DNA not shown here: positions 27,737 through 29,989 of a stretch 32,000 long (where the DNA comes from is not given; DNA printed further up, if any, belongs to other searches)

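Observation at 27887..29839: Orphan membrane-anchored wHTH / PIN-like protein as a candidate new single-gene defence or abortive-infection effector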

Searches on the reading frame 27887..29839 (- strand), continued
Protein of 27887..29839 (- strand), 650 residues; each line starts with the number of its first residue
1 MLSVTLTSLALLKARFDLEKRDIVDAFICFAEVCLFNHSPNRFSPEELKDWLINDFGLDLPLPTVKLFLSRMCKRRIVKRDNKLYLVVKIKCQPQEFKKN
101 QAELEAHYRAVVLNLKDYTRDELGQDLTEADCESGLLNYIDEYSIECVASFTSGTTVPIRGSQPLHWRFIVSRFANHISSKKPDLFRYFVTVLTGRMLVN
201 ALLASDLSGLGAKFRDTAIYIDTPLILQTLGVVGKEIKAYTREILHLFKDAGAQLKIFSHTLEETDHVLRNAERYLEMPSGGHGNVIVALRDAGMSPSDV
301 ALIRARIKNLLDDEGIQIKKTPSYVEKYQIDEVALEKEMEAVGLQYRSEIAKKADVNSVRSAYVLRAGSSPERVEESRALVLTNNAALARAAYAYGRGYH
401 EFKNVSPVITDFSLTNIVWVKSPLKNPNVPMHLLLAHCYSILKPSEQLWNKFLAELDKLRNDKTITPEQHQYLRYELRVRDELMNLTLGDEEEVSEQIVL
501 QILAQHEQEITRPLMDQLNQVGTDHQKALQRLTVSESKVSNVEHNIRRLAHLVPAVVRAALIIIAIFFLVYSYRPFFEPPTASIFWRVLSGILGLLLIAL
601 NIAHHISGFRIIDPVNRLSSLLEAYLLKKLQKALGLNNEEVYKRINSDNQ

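Call 79: search_protein_families(library=pfam, proteins=[P0207, P0212, P0224, L090:7947-9761:+, L091:7986-9923:+], max_evalue=1)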
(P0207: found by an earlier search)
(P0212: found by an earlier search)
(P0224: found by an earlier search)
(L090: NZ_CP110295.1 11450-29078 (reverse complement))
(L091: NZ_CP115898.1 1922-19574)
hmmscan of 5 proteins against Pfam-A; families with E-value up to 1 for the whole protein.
P0207 (658 aa): 0 families

P0212 (655 aa): 1 family
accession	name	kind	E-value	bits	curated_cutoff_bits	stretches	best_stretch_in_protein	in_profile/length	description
PF04696.18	Pinin_SDK_memA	-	0.49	10.9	25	0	509-564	38-95/130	pinin/SDK/memA/ protein conserved region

P0224 (655 aa): 2 families
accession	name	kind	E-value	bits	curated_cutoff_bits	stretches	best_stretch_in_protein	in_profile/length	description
PF22629.2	ACT_AHAS_ss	-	0.12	13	27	1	179-193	1-15/67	AHAS small subunit-like ACT domain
PF22715.1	SNaCT9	-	0.54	11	27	0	86-128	8-47/137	Short NACHT-associated C-Terminal domain, family 9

L090:7947-9761:+ (604 aa): 3 families
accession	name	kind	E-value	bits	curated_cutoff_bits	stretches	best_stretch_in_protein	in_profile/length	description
PF13470.12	PIN_3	-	0.00056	21.2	27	0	226-283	1-56/115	PIN domain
PF00318.25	Ribosomal_S2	-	0.0017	18.1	26.1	1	374-433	37-96/216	Ribosomal protein S2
PF00856.33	SET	-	0.46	11.4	22.4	0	114-193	13-75/105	SET domain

L091:7986-9923:+ (645 aa): 3 families
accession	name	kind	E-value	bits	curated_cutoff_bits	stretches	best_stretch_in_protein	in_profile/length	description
PF09706.15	Cas_CXXC_CXXC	-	0.006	17.1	21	1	400-427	24-53/69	CRISPR-associated protein (Cas_CXXC_CXXC)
PF06160.17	EzrA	-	0.064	12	39.6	1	456-556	327-427/557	Septation ring formation regulator, EzrA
PF01765.24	RRF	-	0.3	11.3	29.7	0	507-556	96-145/164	Ribosome recycling factor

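Call 80: find_homologous_proteins(query=L090:7947-9761:+, max_evalue=1e-10)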
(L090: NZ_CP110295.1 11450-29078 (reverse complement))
Query L090:7947-9761:+ (604 aa): 20 proteins with E <= 1e-10 among 8000 candidates.
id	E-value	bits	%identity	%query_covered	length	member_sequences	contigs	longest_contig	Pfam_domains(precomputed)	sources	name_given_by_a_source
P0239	0.0e+0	1252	98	96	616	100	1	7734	-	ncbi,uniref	ncbi:hypothetical protein CUS80_14115, partial [Enterococcus faecium]|uniref:hypothetical protein n=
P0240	0.0e+0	1098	86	94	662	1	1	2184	-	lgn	-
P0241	0.0e+0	1092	86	94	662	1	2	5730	-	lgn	-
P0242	5.0e-104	367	37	91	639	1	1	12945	-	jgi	jgi:transposase-like protein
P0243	2.9e-101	358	37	91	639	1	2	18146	-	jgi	jgi:hypothetical protein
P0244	4.5e-101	357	37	93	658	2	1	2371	-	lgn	-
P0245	2.5e-100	355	37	93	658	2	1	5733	-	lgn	-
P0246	6.1e-100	354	38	86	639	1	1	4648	-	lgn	-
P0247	4.1e-99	351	37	91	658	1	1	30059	-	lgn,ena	-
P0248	5.0e-99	351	36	92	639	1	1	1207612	-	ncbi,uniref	ncbi:hypothetical protein WAX78_00645 [Bacillus sp. FJAT-53711]|uniref:Uncharacterized protein n=1 T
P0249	3.2e-98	348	35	97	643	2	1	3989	-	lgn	-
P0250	2.3e-96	342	33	91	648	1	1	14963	-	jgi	jgi:hypothetical protein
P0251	6.6e-96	340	35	93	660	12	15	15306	-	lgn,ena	-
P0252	1.8e-92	329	35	90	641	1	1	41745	-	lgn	-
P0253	2.2e-71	259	33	92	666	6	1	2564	-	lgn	-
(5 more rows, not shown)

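Call 82: search_protein_families(library=pfam, alignment_id=A4, max_evalue=1)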
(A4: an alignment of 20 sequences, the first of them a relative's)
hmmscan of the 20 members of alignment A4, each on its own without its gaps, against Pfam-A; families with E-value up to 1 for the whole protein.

A. member 1, P0240 (662 aa): 2 families
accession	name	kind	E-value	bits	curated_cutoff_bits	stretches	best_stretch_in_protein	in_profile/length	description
PF13470.12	PIN_3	-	0.0048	18.1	27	1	238-305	1-66/115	PIN domain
PF16481.10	DUF5058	-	0.15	12.1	28.2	1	573-649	135-212/222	Domain of unknown function (DUF5058)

B. families by the number of members that match (of 20 scanned): 43 families (the first 25 are shown)
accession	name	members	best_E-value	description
PF13470.12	PIN_3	3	0.00049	PIN domain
PF16792.11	Caud_bapl16_1st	2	0.0033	Phage tail base-plate attachment protein N-terminal barrel domain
PF23870.1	DUF7225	2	0.0073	Domain of unknown function (DUF7225)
PF11026.13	DUF2721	2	0.011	Protein of unknown function (DUF2721)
PF20990.2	DUF2207_C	2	0.013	Predicted membrane protein (DUF2207) C-terminal domain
PF23153.1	Aip3p_Bud6_N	2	0.031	Aip3p/Bud6 N-terminal domain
PF01988.24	VIT1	1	0.0096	VIT family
PF08766.16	DEK_C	1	0.014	DEK C terminal domain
PF11712.13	Vma12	1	0.014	Endoplasmic reticulum-based factor for assembly of V-ATPase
PF00318.25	Ribosomal_S2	1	0.015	Ribosomal protein S2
PF01594.21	AI-2E_transport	1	0.02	AI-2E family transporter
PF14235.11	DUF4337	1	0.029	Domain of unknown function (DUF4337)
PF01850.27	PIN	1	0.031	PIN domain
PF00083.30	Sugar_tr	1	0.032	Sugar (and other) transporter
PF05531.17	NPV_P10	1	0.043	Nucleopolyhedrovirus P10 protein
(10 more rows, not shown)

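Call 98: find_encoding_contigs(protein=P0009, flank=10000, max_places=3)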
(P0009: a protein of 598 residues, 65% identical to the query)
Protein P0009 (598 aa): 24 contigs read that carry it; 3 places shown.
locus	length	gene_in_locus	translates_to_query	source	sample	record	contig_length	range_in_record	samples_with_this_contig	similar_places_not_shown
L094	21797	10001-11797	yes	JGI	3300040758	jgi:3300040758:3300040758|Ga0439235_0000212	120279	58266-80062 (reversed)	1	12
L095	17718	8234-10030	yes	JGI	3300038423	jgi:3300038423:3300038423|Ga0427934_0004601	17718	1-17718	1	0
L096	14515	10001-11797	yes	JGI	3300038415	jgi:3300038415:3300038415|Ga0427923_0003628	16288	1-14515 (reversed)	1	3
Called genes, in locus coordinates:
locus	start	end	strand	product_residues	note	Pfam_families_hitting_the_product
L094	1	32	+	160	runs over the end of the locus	PF04008:Adenosine_kin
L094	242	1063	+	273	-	PF00483:NTP_transferase (weak), PF25084:LbH_EIF2B (weak), PF25087:GMPPB_C (weak)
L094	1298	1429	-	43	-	-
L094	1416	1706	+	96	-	PF07876:Dabb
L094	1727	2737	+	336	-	PF01636:APH, PF02958:EcKL (faint)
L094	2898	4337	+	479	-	-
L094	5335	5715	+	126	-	-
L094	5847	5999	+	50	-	-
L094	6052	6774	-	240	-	PF14559:TPR_19 (faint), PF16811:TAtT (weak), PF21033:RMD1-3 (weak)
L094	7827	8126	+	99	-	-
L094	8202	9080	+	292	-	-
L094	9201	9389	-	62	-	-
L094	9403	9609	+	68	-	-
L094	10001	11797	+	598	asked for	-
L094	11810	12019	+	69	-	-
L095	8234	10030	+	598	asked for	-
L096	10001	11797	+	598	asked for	-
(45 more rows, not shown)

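Call 99: find_encoding_contigs(protein=P0017, flank=10000, max_places=2)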
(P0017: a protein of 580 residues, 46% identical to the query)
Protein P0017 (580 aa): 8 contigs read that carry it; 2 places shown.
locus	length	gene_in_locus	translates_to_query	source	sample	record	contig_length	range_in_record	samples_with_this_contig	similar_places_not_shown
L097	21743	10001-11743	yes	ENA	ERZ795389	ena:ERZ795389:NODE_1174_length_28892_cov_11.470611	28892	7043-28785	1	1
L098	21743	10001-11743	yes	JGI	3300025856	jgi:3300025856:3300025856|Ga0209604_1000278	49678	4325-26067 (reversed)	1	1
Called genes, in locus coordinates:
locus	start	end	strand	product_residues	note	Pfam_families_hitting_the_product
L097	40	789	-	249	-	-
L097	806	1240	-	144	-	-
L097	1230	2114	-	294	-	-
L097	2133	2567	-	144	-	-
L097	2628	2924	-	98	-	-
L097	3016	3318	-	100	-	-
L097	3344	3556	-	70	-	PF12728:HTH_17 (faint)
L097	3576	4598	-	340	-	-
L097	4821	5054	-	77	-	-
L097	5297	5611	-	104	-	-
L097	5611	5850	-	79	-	-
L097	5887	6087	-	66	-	-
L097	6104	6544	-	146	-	-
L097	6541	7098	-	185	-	-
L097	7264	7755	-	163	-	-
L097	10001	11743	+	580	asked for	-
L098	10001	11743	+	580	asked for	-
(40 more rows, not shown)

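Call 100: find_encoding_contigs(protein=P0026, flank=10000, max_places=2)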
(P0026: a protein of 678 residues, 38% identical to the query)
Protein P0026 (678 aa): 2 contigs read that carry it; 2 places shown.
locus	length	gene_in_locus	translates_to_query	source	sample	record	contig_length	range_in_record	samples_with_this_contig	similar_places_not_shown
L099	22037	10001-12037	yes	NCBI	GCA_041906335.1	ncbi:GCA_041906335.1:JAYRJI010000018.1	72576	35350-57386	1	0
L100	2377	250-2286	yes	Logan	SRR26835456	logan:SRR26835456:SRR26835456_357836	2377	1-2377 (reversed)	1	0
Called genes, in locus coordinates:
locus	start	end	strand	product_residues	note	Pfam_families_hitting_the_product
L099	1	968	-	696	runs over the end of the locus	PF07464:ApoLp-III (faint)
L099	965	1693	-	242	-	PF11828:DUF3348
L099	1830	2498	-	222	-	PF02230:Abhydrolase_2, PF12697:Abhydrolase_6 (weak)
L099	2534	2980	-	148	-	PF01242:PTPS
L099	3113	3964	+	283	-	PF04055:Radical_SAM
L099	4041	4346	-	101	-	PF13560:HTH_31 (faint), PF22495:HTH_92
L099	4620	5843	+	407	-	PF00696:AA_kinase, PF01842:ACT, PF22468:ACT_9 (weak), PF13840:ACT_7, PF22468:ACT_9, PF01842:ACT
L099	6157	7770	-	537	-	PF00239:Resolvase, PF07508:Recombinase, PF13408:Zn_ribbon_recom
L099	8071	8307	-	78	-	-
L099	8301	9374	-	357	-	-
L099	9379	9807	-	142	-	-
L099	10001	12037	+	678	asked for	-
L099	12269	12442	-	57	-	-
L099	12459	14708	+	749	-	PF07715:Plug, PF00593:TonB_dep_Rec_b-barrel, PF14905:OMP_b-brl_3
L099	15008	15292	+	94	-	PF00216:Bac_DNA_binding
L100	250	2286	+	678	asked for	-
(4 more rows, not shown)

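Call 103: search_protein_families(library=pfam, proteins=[L023:6984-8939:+, L061:8195-9484:+, L072:8814-9518:+, L082:1629-2420:+, L065:9057-9977:+, L009:13-978:+, L015:7956-9668:+, L059:5269-6054:+, L059:8211-10351:+, L013:12146-13822:+], max_evalue=0.001)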
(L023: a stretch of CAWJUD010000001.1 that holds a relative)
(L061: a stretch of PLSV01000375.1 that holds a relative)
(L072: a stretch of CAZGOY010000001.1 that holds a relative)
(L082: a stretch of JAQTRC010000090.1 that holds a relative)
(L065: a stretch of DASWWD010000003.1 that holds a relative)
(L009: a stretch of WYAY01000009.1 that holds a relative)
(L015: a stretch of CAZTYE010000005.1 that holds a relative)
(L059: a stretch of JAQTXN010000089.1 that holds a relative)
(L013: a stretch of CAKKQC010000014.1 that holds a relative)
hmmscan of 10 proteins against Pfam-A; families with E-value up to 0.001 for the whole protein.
L023:6984-8939:+ (651 aa): 1 family
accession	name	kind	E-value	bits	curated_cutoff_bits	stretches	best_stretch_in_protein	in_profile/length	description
PF01926.29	MMR_HSR1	-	8.7e-08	32.7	21.9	1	72-223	2-113/113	50S ribosome-binding GTPase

L061:8195-9484:+ (429 aa): 0 families

L072:8814-9518:+ (234 aa): 1 family
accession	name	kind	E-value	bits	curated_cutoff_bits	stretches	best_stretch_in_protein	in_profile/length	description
PF01292.26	Ni_hydr_CYTB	-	6e-20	72.2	30.1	1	13-183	1-179/179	Prokaryotic cytochrome b561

L082:1629-2420:+ (263 aa): 1 family
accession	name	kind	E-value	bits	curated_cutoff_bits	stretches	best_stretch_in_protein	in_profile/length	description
PF06114.19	Peptidase_M78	-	4.6e-15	56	22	1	58-163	21-121/123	IrrE N-terminal-like domain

L065:9057-9977:+ (306 aa): 0 families

L009:13-978:+ (321 aa): 0 families

L015:7956-9668:+ (570 aa): 1 family
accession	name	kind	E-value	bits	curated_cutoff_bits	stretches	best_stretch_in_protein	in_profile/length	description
PF01293.25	PEPCK_ATP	-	1.1e-213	710.6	26.5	1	59-523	3-465/465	Phosphoenolpyruvate carboxykinase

L059:5269-6054:+ (261 aa): 1 family
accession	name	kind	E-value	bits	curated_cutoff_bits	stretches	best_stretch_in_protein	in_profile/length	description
PF12784.13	PDDEXK_2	-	1.9e-10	41.3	27.4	1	36-221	34-226/229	PD-(D/E)XK nuclease family transposase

L059:8211-10351:+ (713 aa): 18 families
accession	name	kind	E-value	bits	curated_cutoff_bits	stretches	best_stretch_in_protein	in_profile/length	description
PF17760.6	UvrA_inter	-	2.4e-28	98.6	23.3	1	131-239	1-107/109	UvrA interaction domain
PF17755.6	UvrA_DNA-bind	-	7.7e-24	84.5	23.2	1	305-410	3-110/110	UvrA DNA-binding domain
PF00005.33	ABC_tran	-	1.5e-17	64.9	25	1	634-662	1-29/137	ABC transporter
PF13555.12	AAA_29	-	2.2e-08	34.2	27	0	17-41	14-38/61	P-loop containing region of AAA domain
PF02463.25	SMC_N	-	5.3e-07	29.7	40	0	130-573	93-211/220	RecF/RecN/SMC N terminal domain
PF13191.12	AAA_16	-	1.4e-06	29.3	32.6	0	26-65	25-63/167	AAA ATPase domain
PF20720.3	nSTAND3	-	1.4e-06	28.5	27.2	0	24-47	16-39/155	Novel STAND NTPase 3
PF03193.22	RsgA_GTPase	-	1.3e-05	25.5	30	0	627-664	90-126/174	RsgA GTPase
PF20703.3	nSTAND1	-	2.4e-05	24.6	27.1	0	646-672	35-61/379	Novel STAND NTPase 1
PF13401.12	AAA_22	-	6.3e-05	23.7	27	0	26-42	6-22/130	AAA domain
PF13238.12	AAA_18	-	8.7e-05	23.4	29.4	0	28-42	1-15/128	AAA domain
PF13671.12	AAA_33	-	0.00012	22.8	27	0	27-42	1-16/143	AAA domain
PF03308.22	MeaB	-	0.00016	21.2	23.1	0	647-677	36-64/273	Methylmalonyl Co-A mutase-associated GTPase MeaB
PF25199.1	nSTAND_NTPase5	-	0.00025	21.3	34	0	646-683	43-79/145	Novel STAND NTPase 5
PF13173.12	AAA_14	-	0.0004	20.8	27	0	25-50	2-27/129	AAA domain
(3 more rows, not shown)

L013:12146-13822:+ (558 aa): 2 families
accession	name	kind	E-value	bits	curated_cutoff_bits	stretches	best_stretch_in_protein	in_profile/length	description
PF03781.23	FGE-sulfatase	-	1.2e-57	196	23.3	1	338-552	3-254/255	Sulfatase-modifying factor enzyme 1-like domain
PF00656.27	Peptidase_C14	-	1.9e-14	54.4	21.4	1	35-266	3-225/233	Caspase domain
